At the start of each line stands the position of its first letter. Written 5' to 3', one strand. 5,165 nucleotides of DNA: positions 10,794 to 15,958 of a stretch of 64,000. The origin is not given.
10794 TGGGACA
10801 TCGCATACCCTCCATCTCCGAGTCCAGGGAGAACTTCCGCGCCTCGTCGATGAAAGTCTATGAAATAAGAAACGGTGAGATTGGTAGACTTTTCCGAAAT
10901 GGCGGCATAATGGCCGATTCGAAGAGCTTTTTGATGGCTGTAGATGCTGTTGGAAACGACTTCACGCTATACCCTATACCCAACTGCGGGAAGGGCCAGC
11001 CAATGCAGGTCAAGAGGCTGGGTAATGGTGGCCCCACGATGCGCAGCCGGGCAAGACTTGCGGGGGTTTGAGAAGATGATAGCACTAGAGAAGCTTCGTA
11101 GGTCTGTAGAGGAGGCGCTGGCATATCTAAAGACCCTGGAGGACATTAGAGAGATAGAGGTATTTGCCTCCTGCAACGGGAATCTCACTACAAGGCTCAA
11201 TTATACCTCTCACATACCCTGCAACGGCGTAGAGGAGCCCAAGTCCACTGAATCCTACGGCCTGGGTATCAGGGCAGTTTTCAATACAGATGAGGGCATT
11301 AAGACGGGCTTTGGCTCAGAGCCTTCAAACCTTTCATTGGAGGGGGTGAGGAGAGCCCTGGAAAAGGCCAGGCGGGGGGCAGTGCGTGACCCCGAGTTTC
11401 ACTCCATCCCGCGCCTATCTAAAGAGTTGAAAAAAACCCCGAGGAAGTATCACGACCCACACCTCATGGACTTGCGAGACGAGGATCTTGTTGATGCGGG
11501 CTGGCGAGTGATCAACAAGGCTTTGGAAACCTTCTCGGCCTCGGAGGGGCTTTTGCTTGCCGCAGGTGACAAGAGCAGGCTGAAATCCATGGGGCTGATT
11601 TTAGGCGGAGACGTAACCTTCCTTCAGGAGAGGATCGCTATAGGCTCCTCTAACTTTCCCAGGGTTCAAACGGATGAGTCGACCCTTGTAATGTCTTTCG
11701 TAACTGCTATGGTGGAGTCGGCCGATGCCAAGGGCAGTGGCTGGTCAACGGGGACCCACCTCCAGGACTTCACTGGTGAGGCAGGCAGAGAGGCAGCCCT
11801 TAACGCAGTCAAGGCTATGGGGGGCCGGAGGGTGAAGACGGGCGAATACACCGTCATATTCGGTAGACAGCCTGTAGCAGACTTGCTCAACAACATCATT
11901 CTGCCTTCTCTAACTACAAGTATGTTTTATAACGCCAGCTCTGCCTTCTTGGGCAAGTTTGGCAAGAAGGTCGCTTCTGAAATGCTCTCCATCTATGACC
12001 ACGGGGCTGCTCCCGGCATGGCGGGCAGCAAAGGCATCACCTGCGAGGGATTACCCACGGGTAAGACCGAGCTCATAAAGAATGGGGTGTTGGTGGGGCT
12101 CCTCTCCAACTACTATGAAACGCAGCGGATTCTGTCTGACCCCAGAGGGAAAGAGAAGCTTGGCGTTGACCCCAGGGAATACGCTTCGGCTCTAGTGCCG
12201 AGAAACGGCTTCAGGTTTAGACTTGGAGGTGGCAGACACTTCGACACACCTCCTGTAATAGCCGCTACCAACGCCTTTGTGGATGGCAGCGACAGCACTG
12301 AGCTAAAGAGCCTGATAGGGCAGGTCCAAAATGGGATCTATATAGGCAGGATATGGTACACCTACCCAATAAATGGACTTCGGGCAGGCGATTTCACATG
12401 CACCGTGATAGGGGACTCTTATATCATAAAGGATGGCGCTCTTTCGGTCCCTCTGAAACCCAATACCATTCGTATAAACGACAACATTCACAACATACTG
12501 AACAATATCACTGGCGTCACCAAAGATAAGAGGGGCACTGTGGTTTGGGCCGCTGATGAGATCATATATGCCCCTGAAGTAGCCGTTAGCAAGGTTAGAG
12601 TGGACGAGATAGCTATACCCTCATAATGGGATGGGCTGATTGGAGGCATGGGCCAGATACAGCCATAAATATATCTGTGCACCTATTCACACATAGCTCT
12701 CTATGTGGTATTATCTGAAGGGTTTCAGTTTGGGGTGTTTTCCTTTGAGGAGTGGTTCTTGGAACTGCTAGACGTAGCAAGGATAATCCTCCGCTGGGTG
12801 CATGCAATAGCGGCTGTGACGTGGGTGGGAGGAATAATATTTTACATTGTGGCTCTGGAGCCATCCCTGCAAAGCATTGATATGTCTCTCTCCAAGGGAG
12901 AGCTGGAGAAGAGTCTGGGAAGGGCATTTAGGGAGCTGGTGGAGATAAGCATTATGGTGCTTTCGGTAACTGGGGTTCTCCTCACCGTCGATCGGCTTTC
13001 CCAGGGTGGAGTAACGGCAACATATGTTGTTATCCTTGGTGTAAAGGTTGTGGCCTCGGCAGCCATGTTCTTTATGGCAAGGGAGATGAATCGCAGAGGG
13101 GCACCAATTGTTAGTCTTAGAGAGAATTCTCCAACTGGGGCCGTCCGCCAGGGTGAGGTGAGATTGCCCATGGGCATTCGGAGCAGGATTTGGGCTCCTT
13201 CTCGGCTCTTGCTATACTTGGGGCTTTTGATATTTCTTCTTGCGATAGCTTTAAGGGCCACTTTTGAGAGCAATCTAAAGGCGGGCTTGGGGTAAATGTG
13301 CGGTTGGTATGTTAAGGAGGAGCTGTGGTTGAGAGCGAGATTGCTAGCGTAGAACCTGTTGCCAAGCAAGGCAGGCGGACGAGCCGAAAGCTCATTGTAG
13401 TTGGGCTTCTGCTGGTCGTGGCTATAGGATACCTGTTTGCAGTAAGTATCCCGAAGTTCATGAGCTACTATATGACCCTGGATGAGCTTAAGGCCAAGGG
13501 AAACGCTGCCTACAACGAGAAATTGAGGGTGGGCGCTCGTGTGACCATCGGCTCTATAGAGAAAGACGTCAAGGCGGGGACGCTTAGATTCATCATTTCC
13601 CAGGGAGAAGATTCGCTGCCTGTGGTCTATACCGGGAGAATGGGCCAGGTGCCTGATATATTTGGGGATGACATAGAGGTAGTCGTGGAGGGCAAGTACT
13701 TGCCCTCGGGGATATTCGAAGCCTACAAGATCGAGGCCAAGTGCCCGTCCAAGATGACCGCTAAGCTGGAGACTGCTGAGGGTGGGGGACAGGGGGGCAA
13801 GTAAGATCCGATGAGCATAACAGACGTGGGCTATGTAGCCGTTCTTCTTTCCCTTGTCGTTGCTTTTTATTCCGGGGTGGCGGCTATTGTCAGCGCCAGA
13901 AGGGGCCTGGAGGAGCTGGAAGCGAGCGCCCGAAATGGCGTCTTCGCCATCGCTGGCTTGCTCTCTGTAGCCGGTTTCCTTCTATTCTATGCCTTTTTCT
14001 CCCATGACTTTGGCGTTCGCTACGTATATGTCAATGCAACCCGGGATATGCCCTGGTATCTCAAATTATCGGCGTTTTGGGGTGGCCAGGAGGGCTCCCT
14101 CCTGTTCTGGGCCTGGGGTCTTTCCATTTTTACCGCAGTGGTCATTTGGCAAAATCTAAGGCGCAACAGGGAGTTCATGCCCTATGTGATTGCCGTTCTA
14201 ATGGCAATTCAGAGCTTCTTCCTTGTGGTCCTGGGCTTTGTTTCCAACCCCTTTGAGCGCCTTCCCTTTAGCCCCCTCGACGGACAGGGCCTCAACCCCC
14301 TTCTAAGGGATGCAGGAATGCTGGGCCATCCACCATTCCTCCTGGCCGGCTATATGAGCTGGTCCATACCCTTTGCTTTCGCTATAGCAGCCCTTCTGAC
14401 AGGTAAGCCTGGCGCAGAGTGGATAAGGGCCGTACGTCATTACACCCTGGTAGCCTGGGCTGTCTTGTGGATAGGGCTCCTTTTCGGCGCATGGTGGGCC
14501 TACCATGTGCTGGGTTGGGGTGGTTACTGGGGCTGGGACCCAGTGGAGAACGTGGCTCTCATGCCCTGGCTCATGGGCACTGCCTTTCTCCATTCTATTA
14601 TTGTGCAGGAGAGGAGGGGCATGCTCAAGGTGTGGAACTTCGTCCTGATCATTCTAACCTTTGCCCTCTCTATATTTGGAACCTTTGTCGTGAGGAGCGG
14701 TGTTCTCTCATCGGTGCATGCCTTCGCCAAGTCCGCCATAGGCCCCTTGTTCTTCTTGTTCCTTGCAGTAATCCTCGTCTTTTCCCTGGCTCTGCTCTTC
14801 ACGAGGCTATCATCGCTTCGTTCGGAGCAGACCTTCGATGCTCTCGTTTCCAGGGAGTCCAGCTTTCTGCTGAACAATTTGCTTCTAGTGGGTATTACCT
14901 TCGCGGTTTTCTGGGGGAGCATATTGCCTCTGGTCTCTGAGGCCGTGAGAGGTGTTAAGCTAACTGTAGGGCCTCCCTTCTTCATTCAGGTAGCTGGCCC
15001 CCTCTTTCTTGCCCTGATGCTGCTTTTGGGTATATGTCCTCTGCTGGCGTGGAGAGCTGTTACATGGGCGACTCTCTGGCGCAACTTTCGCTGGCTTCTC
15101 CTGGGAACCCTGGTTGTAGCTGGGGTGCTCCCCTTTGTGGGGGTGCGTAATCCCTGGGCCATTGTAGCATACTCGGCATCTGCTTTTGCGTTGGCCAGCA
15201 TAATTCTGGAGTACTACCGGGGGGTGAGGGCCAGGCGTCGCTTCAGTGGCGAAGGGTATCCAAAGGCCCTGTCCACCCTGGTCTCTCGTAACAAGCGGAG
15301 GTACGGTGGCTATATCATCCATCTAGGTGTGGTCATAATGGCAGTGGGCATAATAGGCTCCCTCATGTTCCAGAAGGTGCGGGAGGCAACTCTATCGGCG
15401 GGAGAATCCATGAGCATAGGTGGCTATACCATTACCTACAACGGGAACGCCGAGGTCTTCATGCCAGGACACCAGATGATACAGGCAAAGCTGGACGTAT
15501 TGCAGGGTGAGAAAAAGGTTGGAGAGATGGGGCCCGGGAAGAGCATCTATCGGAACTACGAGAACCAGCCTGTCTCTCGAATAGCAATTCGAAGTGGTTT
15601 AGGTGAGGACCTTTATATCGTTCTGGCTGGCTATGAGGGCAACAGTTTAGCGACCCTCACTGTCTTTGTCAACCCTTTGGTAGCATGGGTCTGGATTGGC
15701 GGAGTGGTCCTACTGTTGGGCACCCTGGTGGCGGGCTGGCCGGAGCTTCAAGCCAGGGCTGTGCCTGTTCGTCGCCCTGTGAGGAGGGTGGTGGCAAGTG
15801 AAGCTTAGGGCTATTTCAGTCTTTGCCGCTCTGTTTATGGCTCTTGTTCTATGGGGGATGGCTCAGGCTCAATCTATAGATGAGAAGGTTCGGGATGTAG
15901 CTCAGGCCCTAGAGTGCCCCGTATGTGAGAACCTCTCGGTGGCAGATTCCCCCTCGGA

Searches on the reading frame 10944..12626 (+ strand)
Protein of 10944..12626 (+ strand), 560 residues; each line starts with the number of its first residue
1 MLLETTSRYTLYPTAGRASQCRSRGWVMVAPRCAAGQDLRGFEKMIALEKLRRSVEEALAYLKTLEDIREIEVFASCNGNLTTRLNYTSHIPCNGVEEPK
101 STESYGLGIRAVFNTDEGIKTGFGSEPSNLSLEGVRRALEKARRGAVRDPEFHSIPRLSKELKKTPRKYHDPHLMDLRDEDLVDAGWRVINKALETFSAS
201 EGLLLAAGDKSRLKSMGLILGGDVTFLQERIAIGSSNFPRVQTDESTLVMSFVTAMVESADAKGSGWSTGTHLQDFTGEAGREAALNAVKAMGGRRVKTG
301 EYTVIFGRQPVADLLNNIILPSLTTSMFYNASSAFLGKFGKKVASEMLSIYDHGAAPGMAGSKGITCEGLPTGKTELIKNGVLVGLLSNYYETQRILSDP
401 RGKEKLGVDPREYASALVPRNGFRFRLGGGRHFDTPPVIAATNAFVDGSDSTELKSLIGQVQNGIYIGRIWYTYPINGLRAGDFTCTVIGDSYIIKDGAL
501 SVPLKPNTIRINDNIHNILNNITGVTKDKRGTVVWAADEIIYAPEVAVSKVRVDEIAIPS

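Call 44: search_protein_families(library=pfam, proteins=[window:10944-12626:+], max_evalue=0.000001)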
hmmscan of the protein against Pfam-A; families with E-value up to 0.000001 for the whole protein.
window:10944-12626:+ (560 aa): 1 family
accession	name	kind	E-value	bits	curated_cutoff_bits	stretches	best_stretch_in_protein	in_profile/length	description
PF19289.4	PmbA_TldD_3rd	-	2.2e-35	122.3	22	1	299-553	1-218/220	PmbA/TldA metallopeptidase C-terminal domain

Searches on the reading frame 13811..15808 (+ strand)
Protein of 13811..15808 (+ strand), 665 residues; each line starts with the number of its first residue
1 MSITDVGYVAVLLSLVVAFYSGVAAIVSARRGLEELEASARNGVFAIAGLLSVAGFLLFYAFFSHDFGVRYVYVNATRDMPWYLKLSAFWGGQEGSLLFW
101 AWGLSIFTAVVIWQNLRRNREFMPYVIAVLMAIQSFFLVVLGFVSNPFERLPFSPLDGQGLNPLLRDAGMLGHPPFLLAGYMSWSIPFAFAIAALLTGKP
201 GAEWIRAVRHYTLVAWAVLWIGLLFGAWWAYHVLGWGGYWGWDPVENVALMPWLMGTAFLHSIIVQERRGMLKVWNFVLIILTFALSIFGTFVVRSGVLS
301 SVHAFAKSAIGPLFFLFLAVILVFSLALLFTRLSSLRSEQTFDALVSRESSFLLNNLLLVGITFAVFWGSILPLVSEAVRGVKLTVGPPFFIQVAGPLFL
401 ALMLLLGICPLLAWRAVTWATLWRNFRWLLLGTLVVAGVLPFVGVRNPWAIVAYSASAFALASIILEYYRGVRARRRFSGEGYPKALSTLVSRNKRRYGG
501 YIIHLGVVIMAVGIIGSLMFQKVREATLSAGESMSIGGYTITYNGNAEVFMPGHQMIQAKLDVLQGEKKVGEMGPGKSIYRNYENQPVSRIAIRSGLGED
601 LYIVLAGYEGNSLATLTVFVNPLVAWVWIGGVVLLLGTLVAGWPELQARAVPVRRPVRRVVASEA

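Call 44: search_protein_families(library=pfam, proteins=[window:13811-15808:+], max_evalue=0.000001)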
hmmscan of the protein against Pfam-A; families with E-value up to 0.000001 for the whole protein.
window:13811-15808:+ (665 aa): 2 families
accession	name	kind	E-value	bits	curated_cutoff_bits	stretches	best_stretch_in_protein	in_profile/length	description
PF16327.10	CcmF_C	-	1.1e-58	199.5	28.7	1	316-641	2-319/323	Cytochrome c-type biogenesis protein CcmF C-terminal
PF01578.25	Cytochrom_C_asm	-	4.8e-38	131.4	29.9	1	90-296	1-206/212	Cytochrome C assembly protein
